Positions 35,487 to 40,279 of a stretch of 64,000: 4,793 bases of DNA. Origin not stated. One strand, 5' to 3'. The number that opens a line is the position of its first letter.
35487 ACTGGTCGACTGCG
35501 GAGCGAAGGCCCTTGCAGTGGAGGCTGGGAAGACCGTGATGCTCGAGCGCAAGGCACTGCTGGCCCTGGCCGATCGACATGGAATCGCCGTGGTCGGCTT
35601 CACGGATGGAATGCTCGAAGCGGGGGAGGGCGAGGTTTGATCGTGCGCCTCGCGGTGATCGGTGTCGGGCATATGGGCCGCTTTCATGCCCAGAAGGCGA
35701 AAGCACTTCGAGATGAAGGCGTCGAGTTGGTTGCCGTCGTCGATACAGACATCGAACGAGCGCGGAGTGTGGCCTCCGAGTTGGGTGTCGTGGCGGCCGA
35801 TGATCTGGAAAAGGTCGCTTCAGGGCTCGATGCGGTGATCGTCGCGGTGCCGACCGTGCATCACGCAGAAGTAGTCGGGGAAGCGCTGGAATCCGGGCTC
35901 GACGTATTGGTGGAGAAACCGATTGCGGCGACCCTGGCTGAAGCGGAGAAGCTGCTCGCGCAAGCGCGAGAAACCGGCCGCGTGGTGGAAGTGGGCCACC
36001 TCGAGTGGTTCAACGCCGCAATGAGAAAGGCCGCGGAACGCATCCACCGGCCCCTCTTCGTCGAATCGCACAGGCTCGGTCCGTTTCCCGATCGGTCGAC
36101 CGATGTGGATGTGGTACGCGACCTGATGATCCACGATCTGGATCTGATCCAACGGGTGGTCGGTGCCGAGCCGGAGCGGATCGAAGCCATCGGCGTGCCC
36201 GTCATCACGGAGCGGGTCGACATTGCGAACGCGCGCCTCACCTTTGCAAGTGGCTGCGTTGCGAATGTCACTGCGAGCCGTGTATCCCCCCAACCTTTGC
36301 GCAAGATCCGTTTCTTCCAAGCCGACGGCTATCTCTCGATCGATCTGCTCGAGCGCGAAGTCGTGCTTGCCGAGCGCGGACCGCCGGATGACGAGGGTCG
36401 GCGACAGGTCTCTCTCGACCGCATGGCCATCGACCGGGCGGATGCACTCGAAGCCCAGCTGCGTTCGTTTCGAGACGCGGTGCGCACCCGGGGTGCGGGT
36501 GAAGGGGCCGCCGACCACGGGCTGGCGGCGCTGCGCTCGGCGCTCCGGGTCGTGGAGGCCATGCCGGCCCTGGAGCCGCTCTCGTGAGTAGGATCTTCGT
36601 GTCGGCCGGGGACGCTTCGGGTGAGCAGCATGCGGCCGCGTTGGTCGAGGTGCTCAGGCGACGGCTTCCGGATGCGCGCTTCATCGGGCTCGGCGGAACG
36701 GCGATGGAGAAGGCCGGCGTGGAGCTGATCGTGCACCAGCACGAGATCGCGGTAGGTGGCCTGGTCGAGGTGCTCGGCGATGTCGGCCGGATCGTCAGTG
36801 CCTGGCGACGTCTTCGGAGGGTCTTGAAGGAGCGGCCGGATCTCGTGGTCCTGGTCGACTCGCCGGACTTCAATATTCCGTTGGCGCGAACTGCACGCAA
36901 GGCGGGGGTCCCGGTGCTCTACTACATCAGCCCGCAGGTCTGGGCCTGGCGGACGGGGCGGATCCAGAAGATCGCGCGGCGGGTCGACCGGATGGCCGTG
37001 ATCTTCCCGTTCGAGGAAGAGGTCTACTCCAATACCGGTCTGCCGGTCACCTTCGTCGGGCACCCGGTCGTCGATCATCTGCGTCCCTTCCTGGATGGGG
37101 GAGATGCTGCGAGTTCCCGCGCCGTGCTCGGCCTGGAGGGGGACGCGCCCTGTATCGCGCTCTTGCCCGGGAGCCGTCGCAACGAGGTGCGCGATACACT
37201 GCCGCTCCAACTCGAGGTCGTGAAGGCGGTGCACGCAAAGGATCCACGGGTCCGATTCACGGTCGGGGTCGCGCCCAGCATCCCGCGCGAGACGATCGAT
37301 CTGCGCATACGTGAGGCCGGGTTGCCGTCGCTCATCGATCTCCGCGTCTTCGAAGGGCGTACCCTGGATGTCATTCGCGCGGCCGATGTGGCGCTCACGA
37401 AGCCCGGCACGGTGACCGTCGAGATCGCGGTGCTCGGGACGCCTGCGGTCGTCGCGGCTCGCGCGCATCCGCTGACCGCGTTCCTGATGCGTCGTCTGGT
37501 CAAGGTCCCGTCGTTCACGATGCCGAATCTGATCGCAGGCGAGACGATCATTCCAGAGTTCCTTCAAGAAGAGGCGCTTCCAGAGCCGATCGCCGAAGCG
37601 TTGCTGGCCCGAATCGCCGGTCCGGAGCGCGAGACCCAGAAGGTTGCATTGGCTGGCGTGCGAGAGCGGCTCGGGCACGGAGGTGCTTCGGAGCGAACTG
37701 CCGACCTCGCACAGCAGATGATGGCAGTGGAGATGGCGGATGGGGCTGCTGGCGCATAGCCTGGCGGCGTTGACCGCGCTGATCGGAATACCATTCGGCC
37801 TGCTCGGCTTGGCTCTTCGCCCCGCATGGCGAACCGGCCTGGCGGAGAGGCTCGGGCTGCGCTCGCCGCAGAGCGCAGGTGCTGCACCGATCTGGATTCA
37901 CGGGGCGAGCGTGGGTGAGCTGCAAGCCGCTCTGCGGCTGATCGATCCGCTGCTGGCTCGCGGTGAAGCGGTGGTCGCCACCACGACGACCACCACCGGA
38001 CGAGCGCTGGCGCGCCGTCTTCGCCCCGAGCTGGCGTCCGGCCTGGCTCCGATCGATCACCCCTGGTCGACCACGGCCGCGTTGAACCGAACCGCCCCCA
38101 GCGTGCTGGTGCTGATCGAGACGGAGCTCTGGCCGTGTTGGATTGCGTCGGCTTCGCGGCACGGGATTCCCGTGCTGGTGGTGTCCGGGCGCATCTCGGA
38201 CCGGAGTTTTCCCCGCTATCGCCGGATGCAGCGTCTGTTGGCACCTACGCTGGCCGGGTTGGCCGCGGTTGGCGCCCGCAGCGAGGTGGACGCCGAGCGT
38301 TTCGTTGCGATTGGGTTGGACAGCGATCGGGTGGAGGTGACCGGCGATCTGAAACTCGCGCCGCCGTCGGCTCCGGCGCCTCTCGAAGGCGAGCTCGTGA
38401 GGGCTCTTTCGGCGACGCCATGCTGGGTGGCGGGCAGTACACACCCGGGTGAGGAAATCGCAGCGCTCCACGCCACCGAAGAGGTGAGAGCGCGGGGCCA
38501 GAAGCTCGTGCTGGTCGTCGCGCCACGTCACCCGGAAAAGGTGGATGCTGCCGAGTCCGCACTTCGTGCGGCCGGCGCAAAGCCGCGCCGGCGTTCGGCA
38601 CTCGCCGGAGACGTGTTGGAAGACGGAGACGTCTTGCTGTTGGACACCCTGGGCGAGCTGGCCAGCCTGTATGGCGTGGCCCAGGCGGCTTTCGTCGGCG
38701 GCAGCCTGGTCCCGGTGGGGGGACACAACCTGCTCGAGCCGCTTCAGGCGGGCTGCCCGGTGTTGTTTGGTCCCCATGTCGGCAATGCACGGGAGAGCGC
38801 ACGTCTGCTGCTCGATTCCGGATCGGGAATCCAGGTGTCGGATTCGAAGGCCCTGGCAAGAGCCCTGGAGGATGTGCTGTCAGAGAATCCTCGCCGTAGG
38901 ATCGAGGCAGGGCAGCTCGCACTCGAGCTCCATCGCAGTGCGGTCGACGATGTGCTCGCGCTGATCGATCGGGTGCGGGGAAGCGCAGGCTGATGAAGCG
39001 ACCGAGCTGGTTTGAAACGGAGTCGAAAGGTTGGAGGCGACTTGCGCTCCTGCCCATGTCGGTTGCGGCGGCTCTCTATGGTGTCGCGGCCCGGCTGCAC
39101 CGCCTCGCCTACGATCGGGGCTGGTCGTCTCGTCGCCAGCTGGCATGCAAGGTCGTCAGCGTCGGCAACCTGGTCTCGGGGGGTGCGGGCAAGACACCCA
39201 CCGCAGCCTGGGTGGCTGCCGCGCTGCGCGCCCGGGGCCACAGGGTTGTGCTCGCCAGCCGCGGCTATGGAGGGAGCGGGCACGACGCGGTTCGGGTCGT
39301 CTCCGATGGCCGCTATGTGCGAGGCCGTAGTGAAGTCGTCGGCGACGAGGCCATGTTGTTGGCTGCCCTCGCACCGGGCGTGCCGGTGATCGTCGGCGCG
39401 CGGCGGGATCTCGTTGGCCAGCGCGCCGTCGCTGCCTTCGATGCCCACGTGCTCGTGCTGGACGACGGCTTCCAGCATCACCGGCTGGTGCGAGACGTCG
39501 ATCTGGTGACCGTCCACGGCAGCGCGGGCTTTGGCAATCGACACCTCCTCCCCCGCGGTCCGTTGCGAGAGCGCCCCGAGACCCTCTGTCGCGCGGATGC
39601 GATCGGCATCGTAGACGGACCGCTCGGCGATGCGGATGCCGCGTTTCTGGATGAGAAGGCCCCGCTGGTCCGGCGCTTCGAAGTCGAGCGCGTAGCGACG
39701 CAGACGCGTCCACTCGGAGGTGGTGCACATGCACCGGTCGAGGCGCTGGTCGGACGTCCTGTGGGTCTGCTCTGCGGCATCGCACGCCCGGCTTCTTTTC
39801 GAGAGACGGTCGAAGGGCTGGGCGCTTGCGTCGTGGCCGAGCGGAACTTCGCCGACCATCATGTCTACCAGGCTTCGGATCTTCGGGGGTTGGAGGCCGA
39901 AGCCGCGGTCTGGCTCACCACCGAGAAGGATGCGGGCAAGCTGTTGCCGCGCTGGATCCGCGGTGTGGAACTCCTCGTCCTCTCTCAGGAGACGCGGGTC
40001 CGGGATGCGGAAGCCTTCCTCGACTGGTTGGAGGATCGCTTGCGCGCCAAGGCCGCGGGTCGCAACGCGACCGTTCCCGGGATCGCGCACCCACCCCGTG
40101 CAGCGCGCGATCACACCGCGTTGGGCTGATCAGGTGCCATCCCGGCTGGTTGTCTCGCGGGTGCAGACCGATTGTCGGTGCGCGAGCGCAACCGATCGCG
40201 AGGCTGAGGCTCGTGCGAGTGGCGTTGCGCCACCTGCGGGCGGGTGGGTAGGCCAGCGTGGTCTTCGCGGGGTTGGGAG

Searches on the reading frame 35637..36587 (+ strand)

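Call 88: search_protein_families(library=pfam, proteins=[window:35637-36587:+], max_evalue=0.0001)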
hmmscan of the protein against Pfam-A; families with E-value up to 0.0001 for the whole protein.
window:35637-36587:+ (316 aa): 5 families
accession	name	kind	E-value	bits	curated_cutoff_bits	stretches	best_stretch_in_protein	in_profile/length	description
PF01408.29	GFO_IDH_MocA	-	2e-28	99.9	24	1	4-121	2-120/120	Oxidoreductase family, NAD-binding Rossmann fold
PF22725.1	GFO_IDH_MocA_C3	-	9.5e-10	39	27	1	154-228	40-118/124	GFO/IDH/MocA C-terminal domain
PF03807.23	F420_oxidored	-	2.7e-07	31.5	21.6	1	4-83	1-79/94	NADP oxidoreductase coenzyme F420-dependent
PF03446.21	NAD_binding_2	-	6.1e-06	26.8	21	1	5-83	2-75/161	NAD binding domain of 6-phosphogluconate dehydrogenase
PF01488.26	Shikimate_DH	-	3.4e-05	24.4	24.3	1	5-72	15-84/138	Shikimate / quinate 5-dehydrogenase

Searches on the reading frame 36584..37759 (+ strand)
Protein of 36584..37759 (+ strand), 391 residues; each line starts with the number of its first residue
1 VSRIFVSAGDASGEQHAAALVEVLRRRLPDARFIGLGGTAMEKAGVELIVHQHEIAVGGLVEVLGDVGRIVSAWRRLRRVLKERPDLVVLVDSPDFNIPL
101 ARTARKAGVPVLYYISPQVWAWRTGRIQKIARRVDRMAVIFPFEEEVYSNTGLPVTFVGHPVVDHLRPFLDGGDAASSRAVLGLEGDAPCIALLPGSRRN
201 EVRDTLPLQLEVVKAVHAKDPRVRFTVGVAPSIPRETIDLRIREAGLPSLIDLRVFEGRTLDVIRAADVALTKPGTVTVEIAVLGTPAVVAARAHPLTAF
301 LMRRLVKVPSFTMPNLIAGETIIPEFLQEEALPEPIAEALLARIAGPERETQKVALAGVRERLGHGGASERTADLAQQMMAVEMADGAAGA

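Call 88: search_protein_families(library=pfam, proteins=[window:36584-37759:+], max_evalue=0.0001)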
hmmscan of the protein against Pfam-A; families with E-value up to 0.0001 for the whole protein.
window:36584-37759:+ (391 aa): 1 family
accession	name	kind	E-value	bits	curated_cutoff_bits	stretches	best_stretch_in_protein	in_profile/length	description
PF02684.21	LpxB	-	6.6e-93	312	22.6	1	4-363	1-358/374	Lipid-A-disaccharide synthetase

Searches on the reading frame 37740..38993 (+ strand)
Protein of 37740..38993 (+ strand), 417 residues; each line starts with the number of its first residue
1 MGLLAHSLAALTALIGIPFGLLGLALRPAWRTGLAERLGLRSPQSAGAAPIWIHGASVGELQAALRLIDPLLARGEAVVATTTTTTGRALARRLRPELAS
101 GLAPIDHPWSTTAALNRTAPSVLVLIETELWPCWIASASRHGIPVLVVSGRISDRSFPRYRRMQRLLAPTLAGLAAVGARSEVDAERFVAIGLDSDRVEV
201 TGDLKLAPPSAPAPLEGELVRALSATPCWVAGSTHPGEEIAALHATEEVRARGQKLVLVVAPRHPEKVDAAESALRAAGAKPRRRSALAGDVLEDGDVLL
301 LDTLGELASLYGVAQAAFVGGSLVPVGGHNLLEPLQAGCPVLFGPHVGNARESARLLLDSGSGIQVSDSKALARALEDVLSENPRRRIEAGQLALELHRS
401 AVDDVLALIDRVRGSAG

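Call 88: search_protein_families(library=pfam, proteins=[window:37740-38993:+], max_evalue=0.0001)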
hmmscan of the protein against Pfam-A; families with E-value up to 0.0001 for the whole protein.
window:37740-38993:+ (417 aa): 2 families
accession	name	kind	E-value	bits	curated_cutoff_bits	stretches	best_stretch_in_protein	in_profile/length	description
PF04413.22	Glycos_transf_N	-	3e-50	170.7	23.9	1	34-206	3-177/179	3-Deoxy-D-manno-octulosonic-acid transferase (kdotransferase)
PF00534.26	Glycos_transf_1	-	3e-05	24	26.4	1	249-387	25-163/172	Glycosyl transferases group 1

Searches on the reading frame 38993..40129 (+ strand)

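Call 88: search_protein_families(library=pfam, proteins=[window:38993-40129:+], max_evalue=0.0001)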
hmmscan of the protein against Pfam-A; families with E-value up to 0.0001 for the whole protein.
window:38993-40129:+ (378 aa): 1 family
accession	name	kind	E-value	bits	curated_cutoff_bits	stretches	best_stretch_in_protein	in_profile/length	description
PF02606.20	LpxK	-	9e-80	268.7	27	1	22-350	5-327/328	Tetraacyldisaccharide-1-P 4'-kinase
